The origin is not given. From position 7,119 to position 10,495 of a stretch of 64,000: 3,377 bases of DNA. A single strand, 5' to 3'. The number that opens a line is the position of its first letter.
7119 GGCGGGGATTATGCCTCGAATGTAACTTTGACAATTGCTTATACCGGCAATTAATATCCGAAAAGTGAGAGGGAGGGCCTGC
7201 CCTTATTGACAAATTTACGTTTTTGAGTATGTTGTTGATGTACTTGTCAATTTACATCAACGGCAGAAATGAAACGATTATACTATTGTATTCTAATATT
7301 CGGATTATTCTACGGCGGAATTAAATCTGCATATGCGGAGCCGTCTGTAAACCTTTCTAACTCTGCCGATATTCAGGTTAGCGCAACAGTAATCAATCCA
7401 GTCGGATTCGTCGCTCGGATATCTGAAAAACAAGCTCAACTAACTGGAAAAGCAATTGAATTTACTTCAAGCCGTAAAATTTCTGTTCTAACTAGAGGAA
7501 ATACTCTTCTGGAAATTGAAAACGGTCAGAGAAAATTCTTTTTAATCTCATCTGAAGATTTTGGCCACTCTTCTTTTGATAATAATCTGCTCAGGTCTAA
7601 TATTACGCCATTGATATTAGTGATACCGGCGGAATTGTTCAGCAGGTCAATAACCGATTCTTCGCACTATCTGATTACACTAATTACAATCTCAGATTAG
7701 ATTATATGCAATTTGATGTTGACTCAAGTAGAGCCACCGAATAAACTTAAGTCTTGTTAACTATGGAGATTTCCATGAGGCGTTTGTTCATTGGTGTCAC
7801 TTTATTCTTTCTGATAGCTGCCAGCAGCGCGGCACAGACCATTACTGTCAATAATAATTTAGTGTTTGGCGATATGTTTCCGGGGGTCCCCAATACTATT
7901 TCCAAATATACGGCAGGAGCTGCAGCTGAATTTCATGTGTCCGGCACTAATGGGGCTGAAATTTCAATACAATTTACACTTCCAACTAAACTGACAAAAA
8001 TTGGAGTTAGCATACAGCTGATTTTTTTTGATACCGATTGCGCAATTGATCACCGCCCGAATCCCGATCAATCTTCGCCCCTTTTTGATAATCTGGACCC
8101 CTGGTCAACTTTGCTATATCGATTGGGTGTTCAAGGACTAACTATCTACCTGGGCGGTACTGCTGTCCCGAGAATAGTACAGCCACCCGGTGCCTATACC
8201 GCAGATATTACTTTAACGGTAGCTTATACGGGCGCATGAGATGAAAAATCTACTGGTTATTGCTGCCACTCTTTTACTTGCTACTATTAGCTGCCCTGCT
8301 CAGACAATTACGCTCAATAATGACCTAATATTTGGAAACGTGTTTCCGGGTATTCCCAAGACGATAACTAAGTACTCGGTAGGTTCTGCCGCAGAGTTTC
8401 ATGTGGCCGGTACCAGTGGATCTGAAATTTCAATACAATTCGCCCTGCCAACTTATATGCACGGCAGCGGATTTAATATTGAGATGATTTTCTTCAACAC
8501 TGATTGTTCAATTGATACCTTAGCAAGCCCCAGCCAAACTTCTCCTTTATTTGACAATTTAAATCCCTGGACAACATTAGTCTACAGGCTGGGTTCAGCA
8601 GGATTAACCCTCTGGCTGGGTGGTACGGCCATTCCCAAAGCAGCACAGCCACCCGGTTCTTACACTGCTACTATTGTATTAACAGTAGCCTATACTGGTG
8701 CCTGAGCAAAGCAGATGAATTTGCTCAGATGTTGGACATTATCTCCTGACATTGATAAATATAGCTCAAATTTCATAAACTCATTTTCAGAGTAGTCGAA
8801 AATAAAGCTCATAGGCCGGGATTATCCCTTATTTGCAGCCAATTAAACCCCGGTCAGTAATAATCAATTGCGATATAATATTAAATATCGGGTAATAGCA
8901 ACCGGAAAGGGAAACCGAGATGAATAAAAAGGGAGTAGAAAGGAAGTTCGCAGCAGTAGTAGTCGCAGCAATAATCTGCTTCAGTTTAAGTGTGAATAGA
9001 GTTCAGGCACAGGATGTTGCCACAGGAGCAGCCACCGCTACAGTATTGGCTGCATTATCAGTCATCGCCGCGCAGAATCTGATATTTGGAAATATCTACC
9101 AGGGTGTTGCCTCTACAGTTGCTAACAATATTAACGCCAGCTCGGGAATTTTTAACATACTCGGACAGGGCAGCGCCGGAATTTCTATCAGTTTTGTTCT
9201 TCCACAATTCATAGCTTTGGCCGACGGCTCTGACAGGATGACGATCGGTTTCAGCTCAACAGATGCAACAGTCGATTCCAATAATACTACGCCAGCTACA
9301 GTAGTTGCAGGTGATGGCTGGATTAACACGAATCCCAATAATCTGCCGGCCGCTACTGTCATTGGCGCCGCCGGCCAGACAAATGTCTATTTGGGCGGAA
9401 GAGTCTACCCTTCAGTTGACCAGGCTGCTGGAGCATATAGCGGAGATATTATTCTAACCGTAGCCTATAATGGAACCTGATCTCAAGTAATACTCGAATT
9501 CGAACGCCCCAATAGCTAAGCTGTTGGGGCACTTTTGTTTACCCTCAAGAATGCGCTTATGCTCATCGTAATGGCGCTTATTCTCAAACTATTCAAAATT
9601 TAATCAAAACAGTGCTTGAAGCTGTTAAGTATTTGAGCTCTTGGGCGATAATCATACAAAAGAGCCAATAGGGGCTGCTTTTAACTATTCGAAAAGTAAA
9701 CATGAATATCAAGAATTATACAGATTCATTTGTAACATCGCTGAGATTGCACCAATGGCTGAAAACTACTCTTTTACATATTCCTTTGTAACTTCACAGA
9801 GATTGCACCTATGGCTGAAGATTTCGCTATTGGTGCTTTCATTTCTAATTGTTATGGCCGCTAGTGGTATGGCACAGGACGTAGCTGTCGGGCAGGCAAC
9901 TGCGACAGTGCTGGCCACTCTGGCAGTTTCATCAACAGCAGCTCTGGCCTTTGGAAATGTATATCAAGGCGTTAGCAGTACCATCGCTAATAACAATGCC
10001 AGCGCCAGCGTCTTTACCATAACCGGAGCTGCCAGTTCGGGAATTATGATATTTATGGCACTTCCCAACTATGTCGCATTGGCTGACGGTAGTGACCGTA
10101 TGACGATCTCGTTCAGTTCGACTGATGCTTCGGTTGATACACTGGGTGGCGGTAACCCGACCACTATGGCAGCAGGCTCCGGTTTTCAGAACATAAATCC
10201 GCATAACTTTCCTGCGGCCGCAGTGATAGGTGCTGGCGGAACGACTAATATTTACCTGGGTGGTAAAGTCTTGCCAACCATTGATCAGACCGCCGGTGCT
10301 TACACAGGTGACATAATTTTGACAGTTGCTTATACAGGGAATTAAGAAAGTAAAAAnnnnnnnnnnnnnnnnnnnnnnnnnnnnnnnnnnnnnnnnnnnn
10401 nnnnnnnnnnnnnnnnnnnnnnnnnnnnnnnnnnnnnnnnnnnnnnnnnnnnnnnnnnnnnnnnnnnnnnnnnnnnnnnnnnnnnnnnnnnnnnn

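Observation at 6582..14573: Seven-gene array of DUF4402/SCPU-like secreted subunits plus a PapD-like chaperone and an atypical usher: candidate uncharacterised chaperone-usher-type fibre system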

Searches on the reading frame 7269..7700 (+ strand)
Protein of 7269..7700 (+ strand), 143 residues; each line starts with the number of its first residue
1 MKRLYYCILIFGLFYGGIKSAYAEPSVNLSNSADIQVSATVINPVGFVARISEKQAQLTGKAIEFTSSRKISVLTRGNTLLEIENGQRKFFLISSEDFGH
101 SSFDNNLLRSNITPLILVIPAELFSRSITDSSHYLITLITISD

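Call 3: search_protein_families(library=pfam, proteins=[window:7269-7700:+], max_evalue=1)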
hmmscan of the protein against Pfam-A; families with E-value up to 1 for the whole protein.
window:7269-7700:+ (143 aa): 0 families

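Call 4: search_protein_families(library=ncbifam, proteins=[window:7269-7700:+], max_evalue=1)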
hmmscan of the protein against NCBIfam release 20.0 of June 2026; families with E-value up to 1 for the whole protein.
window:7269-7700:+ (143 aa): 1 family
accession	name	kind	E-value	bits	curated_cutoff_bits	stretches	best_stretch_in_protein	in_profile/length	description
TIGR00340.1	zpr1_rel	hypoth_equivalog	0.077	12.5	117.95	1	39-103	91-153/163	zinc finger protein ZPR1 homolog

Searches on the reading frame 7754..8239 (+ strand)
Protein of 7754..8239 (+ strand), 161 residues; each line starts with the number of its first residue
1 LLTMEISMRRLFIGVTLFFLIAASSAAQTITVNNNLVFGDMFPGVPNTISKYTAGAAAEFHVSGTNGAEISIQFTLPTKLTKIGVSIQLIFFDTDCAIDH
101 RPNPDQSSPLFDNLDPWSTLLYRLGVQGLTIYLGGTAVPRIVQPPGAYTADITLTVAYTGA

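Call 3: search_protein_families(library=pfam, proteins=[window:7754-8239:+], max_evalue=1)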
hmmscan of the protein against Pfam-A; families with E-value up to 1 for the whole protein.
window:7754-8239:+ (161 aa): 1 family
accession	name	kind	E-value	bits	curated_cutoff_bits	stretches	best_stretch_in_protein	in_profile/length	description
PF14352.11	DUF4402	-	6e-06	27.4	25.2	1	21-158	14-129/129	Domain of unknown function (DUF4402)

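Call 4: search_protein_families(library=ncbifam, proteins=[window:7754-8239:+], max_evalue=1)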
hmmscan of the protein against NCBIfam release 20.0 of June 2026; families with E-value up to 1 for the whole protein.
window:7754-8239:+ (161 aa): 0 families

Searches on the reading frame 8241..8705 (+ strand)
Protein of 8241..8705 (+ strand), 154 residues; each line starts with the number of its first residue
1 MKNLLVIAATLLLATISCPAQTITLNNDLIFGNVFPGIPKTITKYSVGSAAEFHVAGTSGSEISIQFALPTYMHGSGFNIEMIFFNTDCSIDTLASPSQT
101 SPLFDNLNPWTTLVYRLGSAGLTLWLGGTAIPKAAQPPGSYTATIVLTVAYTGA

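Call 3: search_protein_families(library=pfam, proteins=[window:8241-8705:+], max_evalue=1)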
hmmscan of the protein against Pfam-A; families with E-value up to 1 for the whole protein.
window:8241-8705:+ (154 aa): 1 family
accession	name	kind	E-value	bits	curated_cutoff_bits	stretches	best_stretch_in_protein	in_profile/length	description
PF14352.11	DUF4402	-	4.1e-07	31.1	25.2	1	46-151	42-129/129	Domain of unknown function (DUF4402)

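Call 4: search_protein_families(library=ncbifam, proteins=[window:8241-8705:+], max_evalue=1)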
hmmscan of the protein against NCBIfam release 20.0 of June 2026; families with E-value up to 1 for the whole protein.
window:8241-8705:+ (154 aa): 0 families

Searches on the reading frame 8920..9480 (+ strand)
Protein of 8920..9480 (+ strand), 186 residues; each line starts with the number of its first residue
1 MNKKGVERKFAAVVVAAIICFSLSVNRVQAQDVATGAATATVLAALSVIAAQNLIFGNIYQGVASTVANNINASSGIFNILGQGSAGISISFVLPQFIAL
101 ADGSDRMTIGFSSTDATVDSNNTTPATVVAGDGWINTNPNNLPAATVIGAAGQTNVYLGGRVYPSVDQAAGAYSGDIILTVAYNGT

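Call 3: search_protein_families(library=pfam, proteins=[window:8920-9480:+], max_evalue=1)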
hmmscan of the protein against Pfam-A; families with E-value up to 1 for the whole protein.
window:8920-9480:+ (186 aa): 3 families
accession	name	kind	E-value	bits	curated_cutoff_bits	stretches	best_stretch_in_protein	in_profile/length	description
PF14352.11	DUF4402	-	7.1e-06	27.1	25.2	1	48-183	3-129/129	Domain of unknown function (DUF4402)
PF06048.17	DUF927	-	0.17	11.9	22.6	1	50-91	165-207/284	Domain of unknown function (DUF927)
PF07280.16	Ac110_PIF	-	0.19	12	25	1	12-32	6-26/43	Per os infectivity factor AC110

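Call 4: search_protein_families(library=ncbifam, proteins=[window:8920-9480:+], max_evalue=1)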
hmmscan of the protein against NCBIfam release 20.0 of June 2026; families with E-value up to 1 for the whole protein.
window:8920-9480:+ (186 aa): 0 families

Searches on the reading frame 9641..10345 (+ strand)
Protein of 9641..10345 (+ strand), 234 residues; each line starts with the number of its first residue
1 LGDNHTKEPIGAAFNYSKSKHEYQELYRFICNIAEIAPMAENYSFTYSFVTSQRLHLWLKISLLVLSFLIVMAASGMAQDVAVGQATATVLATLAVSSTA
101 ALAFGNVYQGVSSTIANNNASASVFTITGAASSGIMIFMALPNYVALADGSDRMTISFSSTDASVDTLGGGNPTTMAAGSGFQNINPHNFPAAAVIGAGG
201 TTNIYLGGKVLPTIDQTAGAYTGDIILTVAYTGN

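Call 3: search_protein_families(library=pfam, proteins=[window:9641-10345:+], max_evalue=1)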
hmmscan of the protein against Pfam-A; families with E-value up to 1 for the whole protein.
window:9641-10345:+ (234 aa): 2 families
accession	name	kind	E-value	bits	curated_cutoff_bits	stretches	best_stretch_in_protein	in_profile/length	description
PF14352.11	DUF4402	-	0.0036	18.4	25.2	1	96-231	3-129/129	Domain of unknown function (DUF4402)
PF14015.11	DUF4231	-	0.53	11.2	24.7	1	52-104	13-64/103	Protein of unknown function (DUF4231)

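Call 4: search_protein_families(library=ncbifam, proteins=[window:9641-10345:+], max_evalue=1)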
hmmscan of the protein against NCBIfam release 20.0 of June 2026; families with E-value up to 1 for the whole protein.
window:9641-10345:+ (234 aa): 0 families
